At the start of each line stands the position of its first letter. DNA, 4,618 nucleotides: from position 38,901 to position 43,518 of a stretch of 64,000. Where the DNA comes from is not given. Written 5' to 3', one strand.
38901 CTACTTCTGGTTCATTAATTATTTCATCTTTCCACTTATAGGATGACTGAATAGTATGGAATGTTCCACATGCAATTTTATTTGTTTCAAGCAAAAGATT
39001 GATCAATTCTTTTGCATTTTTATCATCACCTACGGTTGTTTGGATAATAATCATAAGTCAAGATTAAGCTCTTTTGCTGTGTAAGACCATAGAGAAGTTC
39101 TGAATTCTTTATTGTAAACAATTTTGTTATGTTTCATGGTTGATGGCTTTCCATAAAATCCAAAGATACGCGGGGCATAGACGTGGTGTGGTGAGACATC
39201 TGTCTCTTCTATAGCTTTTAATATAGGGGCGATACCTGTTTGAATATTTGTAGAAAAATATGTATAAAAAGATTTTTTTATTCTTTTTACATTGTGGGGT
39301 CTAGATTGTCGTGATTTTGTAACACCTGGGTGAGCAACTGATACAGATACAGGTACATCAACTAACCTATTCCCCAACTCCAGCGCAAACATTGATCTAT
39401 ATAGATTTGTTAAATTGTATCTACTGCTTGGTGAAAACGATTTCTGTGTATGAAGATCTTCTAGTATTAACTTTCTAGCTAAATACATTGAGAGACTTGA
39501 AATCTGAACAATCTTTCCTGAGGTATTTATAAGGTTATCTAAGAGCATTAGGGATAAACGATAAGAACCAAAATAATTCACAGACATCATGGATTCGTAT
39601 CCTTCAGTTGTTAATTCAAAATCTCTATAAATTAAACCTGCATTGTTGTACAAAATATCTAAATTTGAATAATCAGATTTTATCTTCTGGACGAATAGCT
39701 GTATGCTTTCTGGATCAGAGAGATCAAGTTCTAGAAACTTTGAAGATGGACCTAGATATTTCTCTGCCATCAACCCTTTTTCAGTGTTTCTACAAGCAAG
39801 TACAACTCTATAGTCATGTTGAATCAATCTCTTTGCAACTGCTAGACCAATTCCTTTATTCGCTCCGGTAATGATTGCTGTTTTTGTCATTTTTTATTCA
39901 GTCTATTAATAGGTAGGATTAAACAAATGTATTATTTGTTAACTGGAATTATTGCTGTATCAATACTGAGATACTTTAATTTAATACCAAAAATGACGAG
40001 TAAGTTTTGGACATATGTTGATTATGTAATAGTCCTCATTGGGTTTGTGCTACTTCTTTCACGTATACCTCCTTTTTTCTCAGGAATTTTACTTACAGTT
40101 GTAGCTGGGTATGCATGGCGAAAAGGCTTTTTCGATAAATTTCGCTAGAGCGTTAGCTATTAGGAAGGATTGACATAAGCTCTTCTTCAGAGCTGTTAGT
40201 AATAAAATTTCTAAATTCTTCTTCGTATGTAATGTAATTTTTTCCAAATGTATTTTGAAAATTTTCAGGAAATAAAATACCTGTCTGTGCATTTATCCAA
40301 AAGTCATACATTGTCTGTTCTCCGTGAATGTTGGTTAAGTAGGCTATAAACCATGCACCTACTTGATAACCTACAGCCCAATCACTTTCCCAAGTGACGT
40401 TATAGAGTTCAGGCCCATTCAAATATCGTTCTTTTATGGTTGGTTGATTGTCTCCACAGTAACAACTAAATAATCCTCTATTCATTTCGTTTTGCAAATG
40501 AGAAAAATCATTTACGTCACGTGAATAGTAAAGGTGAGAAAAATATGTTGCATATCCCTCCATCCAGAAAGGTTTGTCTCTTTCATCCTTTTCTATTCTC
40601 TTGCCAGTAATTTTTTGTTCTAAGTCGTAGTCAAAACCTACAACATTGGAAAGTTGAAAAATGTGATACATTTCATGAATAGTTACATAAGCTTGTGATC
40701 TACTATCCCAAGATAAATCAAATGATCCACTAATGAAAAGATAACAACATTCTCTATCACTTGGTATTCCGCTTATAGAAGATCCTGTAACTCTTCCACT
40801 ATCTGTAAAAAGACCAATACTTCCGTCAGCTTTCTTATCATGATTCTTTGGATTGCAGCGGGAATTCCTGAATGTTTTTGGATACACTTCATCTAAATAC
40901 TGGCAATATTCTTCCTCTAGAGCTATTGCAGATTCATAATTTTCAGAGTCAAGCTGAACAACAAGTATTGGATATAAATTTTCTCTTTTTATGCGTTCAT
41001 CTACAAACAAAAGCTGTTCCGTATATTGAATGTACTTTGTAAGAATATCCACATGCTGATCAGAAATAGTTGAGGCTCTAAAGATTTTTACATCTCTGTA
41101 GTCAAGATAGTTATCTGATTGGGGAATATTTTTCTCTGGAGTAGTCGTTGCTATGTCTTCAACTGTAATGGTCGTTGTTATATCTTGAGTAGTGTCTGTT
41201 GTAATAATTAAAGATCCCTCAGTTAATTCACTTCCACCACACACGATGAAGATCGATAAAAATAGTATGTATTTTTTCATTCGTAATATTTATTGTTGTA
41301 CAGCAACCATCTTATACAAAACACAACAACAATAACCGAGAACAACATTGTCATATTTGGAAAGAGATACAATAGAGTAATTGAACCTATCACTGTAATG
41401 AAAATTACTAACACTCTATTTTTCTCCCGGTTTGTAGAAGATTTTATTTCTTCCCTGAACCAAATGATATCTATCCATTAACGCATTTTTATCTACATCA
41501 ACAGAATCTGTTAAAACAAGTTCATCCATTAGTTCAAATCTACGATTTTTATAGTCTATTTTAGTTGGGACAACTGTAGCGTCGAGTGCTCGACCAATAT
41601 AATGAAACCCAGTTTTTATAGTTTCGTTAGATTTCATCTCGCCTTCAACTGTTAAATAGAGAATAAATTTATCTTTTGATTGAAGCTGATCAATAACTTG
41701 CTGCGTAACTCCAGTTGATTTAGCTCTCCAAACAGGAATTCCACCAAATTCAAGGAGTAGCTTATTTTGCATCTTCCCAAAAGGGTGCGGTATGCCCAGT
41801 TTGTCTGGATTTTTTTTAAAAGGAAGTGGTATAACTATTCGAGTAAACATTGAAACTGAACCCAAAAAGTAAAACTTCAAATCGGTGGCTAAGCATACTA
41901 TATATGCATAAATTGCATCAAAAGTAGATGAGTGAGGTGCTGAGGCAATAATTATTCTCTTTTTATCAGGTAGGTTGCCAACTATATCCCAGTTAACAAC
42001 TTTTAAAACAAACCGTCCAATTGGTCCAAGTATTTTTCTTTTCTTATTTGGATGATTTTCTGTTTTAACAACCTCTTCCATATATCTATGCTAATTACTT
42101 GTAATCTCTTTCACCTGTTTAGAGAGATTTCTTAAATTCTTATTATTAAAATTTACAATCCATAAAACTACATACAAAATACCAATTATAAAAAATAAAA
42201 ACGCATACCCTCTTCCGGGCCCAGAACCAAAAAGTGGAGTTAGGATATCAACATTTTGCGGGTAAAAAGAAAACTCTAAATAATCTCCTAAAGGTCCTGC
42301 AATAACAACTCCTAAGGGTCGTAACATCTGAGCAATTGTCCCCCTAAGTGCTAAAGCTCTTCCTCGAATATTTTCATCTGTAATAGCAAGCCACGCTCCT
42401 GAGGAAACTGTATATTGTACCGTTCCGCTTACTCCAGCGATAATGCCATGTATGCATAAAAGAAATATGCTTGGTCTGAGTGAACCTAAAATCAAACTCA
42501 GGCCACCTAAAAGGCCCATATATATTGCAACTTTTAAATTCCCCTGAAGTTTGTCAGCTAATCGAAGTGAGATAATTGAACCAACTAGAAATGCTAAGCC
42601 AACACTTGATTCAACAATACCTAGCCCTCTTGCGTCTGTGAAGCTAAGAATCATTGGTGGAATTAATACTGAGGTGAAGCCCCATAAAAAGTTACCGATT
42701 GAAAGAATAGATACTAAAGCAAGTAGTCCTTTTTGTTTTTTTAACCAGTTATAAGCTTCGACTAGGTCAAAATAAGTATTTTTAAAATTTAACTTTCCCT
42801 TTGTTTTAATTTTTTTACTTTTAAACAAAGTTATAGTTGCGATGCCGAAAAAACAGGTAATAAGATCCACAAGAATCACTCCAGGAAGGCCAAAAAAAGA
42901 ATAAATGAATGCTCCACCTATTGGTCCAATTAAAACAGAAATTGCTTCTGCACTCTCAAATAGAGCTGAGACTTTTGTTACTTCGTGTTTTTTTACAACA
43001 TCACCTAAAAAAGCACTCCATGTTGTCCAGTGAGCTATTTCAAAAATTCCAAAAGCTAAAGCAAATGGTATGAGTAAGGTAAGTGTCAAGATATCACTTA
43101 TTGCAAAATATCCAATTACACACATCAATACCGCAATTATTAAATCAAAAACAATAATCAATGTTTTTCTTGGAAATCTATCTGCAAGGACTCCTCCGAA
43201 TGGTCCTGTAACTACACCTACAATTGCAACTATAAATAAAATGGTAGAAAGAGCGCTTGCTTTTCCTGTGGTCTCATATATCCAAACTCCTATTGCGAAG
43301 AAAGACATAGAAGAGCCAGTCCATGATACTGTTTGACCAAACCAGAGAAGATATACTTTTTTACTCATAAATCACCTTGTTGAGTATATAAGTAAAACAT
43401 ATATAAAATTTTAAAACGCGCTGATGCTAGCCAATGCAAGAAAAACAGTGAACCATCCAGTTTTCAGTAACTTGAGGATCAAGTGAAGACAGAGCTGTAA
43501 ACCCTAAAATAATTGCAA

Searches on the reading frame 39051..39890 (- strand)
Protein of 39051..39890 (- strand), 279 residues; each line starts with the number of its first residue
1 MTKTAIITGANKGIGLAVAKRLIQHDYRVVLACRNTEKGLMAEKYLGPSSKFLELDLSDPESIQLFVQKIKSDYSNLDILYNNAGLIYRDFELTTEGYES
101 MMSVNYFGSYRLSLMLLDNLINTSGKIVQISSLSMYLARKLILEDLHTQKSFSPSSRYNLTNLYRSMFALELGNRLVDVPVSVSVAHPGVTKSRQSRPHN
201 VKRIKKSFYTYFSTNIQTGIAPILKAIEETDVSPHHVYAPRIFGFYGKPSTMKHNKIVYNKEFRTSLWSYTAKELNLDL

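Call 84: search_protein_families(library=pfam, proteins=[window:39051-39890:-], max_evalue=0.001)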
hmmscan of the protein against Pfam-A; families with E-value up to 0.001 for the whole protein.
window:39051-39890:- (279 aa): 5 families
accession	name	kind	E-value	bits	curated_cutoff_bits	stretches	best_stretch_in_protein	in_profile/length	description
PF00106.31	adh_short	-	8.6e-29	100.9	26.6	1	3-133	1-137/195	short chain dehydrogenase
PF13561.12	adh_short_C2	-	4.3e-18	66.2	27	1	9-134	1-132/236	Enoyl-(Acyl carrier protein) reductase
PF01370.27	Epimerase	-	9.5e-08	32.2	20.9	1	6-165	2-149/240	NAD dependent epimerase/dehydratase family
PF08659.16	KR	-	0.00024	21.5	22.6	1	4-132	2-136/180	KR domain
PF16363.11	GDP_Man_Dehyd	-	0.0006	19.8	27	1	7-169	2-164/332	GDP-mannose 4,6 dehydratase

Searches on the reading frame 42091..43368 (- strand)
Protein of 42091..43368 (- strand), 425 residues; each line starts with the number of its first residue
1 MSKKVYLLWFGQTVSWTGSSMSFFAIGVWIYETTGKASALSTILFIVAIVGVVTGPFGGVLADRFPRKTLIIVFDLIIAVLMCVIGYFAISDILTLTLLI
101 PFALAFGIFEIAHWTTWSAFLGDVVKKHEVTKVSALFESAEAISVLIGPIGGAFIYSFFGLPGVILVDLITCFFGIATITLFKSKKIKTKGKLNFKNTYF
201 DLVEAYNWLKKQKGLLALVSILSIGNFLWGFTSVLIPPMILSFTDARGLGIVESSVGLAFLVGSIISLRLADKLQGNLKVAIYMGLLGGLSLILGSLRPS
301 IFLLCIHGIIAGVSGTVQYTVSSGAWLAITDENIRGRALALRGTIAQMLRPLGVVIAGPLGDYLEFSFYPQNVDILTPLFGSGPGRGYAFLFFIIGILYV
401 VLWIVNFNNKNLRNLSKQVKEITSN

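Call 84: search_protein_families(library=pfam, proteins=[window:42091-43368:-], max_evalue=0.001)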
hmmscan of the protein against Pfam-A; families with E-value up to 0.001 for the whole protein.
window:42091-43368:- (425 aa): 2 families
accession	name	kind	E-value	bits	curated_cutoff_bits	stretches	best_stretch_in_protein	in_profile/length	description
PF07690.21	MFS_1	-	2.3e-29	102.9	33.4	2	8-294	1-287/347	Major Facilitator Superfamily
PF05977.19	MFS_3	-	3.6e-12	45.9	27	1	7-346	14-352/524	Transmembrane secretion effector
